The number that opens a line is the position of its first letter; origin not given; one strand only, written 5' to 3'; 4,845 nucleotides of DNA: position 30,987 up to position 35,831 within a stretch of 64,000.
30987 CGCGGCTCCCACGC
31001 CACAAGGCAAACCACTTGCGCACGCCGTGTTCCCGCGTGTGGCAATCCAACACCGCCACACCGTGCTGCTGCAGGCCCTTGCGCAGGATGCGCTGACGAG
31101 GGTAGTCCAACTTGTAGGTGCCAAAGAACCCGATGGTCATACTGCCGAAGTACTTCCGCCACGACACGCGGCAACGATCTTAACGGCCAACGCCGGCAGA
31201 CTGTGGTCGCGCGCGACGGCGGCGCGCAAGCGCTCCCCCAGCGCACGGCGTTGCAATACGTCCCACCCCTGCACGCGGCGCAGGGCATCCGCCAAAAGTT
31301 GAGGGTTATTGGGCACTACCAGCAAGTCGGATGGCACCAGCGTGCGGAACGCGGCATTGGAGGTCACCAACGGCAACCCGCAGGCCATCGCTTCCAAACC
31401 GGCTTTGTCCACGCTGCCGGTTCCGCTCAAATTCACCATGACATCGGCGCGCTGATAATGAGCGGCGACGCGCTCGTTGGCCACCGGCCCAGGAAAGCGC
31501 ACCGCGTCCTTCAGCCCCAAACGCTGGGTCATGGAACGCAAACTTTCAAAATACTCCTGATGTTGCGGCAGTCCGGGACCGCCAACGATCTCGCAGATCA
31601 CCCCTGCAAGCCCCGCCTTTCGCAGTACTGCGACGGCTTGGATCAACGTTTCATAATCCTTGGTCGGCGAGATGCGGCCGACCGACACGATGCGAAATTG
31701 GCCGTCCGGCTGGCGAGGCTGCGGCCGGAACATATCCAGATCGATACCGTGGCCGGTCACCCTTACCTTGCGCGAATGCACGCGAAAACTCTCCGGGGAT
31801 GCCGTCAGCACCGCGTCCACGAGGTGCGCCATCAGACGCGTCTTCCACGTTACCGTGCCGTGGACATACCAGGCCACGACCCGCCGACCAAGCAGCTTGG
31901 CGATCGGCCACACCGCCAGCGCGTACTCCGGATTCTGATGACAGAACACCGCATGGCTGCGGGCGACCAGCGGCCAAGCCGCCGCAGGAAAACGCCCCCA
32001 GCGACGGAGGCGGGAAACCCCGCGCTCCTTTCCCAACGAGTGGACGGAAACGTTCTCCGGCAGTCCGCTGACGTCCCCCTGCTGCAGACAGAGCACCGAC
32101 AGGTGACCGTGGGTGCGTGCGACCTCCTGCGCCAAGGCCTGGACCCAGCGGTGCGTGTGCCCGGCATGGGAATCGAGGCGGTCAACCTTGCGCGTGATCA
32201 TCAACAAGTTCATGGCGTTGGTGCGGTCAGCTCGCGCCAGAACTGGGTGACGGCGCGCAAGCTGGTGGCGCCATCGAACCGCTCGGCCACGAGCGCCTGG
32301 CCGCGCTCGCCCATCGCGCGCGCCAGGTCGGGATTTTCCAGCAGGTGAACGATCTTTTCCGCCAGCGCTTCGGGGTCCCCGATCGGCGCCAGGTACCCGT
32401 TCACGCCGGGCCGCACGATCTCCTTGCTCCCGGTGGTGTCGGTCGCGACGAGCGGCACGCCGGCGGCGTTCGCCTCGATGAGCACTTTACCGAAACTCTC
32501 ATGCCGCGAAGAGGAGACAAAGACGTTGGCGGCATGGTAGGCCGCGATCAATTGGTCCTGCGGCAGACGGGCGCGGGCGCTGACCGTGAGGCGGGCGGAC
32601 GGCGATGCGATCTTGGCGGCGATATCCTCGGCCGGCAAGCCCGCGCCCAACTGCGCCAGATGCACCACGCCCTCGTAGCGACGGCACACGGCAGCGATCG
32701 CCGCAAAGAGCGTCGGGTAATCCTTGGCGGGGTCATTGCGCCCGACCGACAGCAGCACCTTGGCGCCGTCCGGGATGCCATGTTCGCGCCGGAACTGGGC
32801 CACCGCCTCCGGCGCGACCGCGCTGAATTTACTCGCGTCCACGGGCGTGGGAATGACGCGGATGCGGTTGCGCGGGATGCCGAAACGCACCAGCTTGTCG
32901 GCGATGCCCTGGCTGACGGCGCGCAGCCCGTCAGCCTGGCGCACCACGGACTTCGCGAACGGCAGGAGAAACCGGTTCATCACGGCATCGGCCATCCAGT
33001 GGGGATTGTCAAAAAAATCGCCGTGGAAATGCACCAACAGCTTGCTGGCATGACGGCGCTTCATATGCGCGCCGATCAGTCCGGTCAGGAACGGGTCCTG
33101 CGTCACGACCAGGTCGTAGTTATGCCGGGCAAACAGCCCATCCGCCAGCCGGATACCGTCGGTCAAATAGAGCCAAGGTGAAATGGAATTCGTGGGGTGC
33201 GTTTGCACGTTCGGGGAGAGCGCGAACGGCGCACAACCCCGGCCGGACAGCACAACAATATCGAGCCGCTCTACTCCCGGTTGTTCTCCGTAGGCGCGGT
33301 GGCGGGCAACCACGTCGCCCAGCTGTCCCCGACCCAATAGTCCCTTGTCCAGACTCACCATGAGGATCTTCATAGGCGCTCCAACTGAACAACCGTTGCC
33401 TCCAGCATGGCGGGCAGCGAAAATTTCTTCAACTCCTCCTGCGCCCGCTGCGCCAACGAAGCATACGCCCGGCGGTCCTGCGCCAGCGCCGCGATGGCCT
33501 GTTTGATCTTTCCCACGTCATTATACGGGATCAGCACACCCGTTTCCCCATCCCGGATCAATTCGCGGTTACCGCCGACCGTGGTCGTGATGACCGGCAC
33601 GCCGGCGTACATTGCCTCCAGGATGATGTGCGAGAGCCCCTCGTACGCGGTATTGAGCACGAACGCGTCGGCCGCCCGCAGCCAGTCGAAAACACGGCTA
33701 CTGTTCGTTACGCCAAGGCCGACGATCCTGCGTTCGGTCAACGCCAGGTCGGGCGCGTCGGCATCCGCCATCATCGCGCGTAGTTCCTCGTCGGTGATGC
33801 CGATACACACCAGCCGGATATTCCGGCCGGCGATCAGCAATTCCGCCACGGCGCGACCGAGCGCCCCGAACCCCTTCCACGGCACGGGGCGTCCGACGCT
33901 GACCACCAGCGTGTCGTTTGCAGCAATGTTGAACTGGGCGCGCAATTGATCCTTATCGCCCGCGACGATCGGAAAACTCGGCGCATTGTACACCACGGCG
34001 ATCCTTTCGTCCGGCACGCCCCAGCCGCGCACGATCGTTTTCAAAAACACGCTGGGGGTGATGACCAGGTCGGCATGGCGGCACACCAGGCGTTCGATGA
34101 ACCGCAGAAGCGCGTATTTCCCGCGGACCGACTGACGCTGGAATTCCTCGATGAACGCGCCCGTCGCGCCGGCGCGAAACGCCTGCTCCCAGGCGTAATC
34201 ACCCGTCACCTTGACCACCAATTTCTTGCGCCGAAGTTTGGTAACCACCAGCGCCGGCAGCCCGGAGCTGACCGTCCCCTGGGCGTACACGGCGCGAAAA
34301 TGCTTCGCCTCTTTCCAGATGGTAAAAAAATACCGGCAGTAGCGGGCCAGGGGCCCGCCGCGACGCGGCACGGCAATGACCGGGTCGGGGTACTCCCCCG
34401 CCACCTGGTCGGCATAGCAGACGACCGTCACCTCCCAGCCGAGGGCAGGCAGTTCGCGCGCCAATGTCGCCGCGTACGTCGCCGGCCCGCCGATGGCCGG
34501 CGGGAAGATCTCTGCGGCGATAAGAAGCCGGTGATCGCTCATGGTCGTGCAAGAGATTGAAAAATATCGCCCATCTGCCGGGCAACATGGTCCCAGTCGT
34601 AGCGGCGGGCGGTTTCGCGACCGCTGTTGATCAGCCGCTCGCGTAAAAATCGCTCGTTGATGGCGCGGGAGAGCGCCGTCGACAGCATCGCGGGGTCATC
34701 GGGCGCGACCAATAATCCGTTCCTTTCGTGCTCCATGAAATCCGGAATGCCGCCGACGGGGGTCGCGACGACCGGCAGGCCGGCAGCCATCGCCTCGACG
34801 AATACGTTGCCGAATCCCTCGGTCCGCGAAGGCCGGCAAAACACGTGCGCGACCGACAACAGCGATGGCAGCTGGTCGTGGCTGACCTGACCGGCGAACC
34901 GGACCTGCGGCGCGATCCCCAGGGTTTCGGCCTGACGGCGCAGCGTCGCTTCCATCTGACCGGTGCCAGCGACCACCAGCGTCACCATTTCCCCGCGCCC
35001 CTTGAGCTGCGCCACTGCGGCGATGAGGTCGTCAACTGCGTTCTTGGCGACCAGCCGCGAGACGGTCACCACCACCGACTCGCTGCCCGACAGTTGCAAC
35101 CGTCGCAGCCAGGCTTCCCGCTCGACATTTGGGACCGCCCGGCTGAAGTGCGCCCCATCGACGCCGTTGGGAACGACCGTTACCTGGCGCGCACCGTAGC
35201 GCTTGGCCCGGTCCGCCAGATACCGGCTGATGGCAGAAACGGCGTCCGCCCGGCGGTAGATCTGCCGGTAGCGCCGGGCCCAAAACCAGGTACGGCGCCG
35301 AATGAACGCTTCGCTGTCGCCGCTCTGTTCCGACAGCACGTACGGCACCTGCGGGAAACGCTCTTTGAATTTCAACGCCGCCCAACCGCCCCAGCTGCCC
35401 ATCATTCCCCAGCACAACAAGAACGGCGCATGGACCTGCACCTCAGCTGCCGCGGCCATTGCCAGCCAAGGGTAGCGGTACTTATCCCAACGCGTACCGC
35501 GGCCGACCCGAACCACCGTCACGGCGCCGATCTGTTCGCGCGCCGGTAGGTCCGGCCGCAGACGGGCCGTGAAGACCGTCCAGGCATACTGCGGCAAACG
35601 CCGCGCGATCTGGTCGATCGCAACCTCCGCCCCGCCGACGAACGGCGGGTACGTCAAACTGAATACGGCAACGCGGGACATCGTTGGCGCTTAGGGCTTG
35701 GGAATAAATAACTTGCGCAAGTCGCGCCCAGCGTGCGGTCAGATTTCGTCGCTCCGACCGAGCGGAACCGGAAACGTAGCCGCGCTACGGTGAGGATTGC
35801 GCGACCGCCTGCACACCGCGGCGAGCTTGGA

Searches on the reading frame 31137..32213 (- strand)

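Call 8: search_protein_families(library=pfam, proteins=[window:31137-32213:-], max_evalue=0.001)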
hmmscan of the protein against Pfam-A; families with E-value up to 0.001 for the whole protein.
window:31137-32213:- (358 aa): 4 families
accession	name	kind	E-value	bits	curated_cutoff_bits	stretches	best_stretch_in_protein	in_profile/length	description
PF00534.26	Glycos_transf_1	-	1.3e-22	80.6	26.4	1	163-314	6-155/172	Glycosyl transferases group 1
PF13692.12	Glyco_trans_1_4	-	8e-22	78.5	27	1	173-313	2-138/142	Glycosyl transferases group 1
PF13524.12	Glyco_trans_1_2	-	3.3e-08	34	25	1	232-341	27-137/144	Glycosyl transferase-like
PF20706.3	GT4-conflict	-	7.4e-07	28.9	26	1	150-286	172-312/385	Family 4 Glycosyltransferase in conflict systems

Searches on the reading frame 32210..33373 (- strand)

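Call 8: search_protein_families(library=pfam, proteins=[window:32210-33373:-], max_evalue=0.001)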
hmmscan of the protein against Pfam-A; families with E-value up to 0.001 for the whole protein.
window:32210-33373:- (387 aa): 6 families
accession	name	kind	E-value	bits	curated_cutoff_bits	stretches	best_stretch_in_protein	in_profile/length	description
PF00534.26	Glycos_transf_1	-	7.7e-31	107.4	26.4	1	193-359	4-170/172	Glycosyl transferases group 1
PF13692.12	Glyco_trans_1_4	-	6.9e-26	91.6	27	1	205-347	2-142/142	Glycosyl transferases group 1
PF13439.12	Glyco_transf_4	-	8.2e-18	65.4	28.5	1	43-181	26-169/170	Glycosyltransferase Family 4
PF13579.12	Glyco_trans_4_4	-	4.1e-16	60.2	29.7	1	56-175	47-156/158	Glycosyl transferase 4-like domain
PF13524.12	Glyco_trans_1_2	-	5.2e-12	46.4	25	1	263-367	28-134/144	Glycosyl transferase-like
PF20706.3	GT4-conflict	-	7.8e-09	35.4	26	1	197-325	189-325/385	Family 4 Glycosyltransferase in conflict systems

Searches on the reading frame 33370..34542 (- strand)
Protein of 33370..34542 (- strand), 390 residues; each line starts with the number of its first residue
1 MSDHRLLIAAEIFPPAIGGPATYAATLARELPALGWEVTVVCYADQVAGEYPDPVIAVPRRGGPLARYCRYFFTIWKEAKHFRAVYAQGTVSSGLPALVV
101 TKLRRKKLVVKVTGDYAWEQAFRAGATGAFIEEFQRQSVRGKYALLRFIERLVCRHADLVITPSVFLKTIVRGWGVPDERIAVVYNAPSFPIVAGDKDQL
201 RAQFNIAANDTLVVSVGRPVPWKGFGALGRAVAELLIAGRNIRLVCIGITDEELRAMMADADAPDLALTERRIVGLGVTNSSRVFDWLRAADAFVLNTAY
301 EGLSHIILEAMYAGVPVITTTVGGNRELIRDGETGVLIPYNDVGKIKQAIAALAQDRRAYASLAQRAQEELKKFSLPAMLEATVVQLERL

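Call 8: search_protein_families(library=pfam, proteins=[window:33370-34542:-], max_evalue=0.001)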
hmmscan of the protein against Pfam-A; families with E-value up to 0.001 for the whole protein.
window:33370-34542:- (390 aa): 6 families
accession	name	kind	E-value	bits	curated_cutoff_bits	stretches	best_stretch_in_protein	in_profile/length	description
PF00534.26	Glycos_transf_1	-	3.2e-27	95.6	26.4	1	196-369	1-171/172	Glycosyl transferases group 1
PF13692.12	Glyco_trans_1_4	-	4.9e-25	88.9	27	1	212-356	3-142/142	Glycosyl transferases group 1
PF13579.12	Glyco_trans_4_4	-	2.6e-21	77.1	29.7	1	18-186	1-157/158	Glycosyl transferase 4-like domain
PF13439.12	Glyco_transf_4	-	1.1e-19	71.6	28.5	1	17-186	1-164/170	Glycosyltransferase Family 4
PF20706.3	GT4-conflict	-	5.8e-07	29.3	26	1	150-372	140-373/385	Family 4 Glycosyltransferase in conflict systems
PF13524.12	Glyco_trans_1_2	-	0.00045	20.6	25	0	279-372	35-130/144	Glycosyl transferase-like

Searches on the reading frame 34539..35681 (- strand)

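Call 8: search_protein_families(library=pfam, proteins=[window:34539-35681:-], max_evalue=0.001)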
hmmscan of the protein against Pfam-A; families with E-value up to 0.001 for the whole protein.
window:34539-35681:- (380 aa): 6 families
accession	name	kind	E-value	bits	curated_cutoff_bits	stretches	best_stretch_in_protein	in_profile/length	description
PF00534.26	Glycos_transf_1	-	1.8e-41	142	26.4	1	188-356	2-171/172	Glycosyl transferases group 1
PF13692.12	Glyco_trans_1_4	-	4.2e-38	131.2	27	1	202-342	2-141/142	Glycosyl transferases group 1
PF13439.12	Glyco_transf_4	-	1.5e-16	61.3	28.5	1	15-175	1-167/170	Glycosyltransferase Family 4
PF13579.12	Glyco_trans_4_4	-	1.5e-13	51.8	29.7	1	16-173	1-158/158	Glycosyl transferase 4-like domain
PF20706.3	GT4-conflict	-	4.9e-12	46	26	1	137-342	139-356/385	Family 4 Glycosyltransferase in conflict systems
PF13524.12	Glyco_trans_1_2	-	1.2e-09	38.7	25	1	229-370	15-142/144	Glycosyl transferase-like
